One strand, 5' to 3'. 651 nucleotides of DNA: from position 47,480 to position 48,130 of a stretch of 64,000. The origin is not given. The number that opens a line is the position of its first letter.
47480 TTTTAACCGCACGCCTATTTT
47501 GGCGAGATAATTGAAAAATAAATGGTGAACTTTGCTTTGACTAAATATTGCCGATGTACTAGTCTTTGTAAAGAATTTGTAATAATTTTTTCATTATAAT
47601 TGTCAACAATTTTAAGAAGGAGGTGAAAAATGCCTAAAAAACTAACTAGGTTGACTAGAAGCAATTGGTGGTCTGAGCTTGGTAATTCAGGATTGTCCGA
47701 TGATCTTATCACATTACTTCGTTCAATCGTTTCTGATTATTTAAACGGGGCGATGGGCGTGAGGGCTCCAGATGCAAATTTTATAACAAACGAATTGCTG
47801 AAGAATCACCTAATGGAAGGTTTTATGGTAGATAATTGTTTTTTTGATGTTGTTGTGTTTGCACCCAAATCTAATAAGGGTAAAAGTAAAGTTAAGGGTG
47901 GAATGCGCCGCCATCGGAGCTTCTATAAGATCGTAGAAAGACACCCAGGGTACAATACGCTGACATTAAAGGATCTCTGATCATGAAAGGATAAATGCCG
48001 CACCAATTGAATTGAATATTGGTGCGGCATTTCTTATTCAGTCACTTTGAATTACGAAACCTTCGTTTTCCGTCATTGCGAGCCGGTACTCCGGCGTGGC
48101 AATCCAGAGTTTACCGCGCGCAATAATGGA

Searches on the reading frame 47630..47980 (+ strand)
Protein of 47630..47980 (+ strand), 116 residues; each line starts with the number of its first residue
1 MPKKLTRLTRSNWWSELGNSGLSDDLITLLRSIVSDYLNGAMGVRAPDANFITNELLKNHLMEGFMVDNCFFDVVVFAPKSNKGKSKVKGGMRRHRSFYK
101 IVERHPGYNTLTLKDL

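Call 36: find_encoding_contigs(protein=window:47630-47980:+, flank=3000, max_places=10)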
Protein window:47630-47980:+ (116 aa): 23 contigs read that carry it; 10 places shown.
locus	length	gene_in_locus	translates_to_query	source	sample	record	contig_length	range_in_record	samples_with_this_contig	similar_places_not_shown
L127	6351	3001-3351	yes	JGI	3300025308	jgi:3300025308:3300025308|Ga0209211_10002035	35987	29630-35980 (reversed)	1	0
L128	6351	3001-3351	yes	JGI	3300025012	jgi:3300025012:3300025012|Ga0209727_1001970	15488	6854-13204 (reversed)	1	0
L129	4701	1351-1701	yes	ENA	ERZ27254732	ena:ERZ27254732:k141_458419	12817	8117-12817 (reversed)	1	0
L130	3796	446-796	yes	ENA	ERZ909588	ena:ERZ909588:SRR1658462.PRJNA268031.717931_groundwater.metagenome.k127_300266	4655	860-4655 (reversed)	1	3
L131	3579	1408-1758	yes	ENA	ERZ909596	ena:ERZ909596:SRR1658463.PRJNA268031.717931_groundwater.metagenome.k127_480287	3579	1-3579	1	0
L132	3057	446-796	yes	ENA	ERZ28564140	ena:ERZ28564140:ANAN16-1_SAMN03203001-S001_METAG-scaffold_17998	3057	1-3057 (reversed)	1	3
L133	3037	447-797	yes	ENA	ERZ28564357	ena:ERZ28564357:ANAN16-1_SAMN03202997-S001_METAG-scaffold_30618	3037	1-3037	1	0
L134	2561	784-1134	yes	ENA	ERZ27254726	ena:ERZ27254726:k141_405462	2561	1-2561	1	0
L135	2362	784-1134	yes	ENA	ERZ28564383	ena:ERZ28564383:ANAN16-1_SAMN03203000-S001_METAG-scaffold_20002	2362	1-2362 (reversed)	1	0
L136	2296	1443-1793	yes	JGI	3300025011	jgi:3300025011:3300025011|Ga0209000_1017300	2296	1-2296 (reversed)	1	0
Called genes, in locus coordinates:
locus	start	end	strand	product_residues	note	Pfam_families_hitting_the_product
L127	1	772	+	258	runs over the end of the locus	?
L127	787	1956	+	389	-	PF03235:GmrSD_N, PF01844:HNH (weak)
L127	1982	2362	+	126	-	-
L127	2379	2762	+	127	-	-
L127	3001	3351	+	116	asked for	-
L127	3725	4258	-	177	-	PF00515:TPR_1 (faint), PF07719:TPR_2 (faint), PF13181:TPR_8 (faint), PF25068:ARM_TT21_4th (weak)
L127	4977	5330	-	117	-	-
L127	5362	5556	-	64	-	-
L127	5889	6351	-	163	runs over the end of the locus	PF01844:HNH (weak), PF13392:HNH_3 (weak)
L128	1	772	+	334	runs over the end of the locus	PF13310:Virulence_RhuM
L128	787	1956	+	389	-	PF03235:GmrSD_N, PF01844:HNH (weak)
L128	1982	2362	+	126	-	-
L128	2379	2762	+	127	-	-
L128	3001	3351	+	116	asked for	-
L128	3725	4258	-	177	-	PF00515:TPR_1 (faint), PF07719:TPR_2 (faint), PF13181:TPR_8 (faint), PF25068:ARM_TT21_4th (weak)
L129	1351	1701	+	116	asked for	-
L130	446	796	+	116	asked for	-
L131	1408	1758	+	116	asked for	-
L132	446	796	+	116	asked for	-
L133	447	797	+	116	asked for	-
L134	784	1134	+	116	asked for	-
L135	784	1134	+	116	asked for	-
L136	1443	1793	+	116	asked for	-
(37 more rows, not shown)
